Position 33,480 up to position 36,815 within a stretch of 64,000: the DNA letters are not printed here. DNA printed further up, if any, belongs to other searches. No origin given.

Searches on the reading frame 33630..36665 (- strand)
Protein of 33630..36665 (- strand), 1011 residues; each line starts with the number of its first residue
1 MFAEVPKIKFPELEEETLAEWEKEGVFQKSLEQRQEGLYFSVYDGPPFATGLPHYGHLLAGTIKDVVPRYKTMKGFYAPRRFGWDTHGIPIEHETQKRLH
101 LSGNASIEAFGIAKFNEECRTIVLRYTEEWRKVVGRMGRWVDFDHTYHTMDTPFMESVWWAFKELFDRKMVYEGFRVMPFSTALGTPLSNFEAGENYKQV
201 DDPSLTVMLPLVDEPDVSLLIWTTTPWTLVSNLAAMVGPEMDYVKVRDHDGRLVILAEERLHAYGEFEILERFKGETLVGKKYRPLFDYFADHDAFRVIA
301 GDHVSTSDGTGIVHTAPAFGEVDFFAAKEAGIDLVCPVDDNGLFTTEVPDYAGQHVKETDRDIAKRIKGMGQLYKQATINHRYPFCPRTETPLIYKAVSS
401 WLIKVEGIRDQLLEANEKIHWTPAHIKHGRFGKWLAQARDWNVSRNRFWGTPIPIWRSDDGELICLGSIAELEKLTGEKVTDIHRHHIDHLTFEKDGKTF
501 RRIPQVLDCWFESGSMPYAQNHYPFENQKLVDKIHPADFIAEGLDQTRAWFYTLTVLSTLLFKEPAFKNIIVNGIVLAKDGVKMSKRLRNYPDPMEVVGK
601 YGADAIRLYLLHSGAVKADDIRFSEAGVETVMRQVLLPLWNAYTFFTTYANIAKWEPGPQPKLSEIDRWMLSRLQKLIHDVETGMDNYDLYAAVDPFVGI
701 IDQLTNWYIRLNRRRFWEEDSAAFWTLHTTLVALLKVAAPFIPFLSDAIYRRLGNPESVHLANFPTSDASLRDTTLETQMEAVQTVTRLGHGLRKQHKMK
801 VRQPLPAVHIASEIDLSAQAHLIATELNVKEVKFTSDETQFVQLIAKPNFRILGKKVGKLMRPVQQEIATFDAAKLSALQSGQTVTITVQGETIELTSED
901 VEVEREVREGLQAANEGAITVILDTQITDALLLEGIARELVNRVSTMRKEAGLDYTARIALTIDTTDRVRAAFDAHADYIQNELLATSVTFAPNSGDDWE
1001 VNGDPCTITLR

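Call 19: search_protein_families(library=pfam, proteins=[window:33630-36665:-], max_evalue=0.001)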
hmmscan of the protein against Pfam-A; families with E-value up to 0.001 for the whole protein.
window:33630-36665:- (1011 aa): 4 families
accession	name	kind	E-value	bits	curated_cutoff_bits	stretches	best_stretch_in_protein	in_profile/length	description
PF00133.28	tRNA-synt_1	-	1.7e-141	472.2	22.7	1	18-618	3-410/414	tRNA synthetases class I (I, L, M and V)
PF19302.4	DUF5915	-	2.7e-61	207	27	1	821-1010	2-192/195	Domain of unknown function (DUF5915)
PF08264.19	Anticodon_1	-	5.1e-31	108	25.1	1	667-807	1-146/148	Anticodon-binding domain of tRNA ligase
PF09334.17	tRNA-synt_1g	-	4.2e-12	46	20.1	1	47-98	8-59/391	tRNA synthetases class I (M)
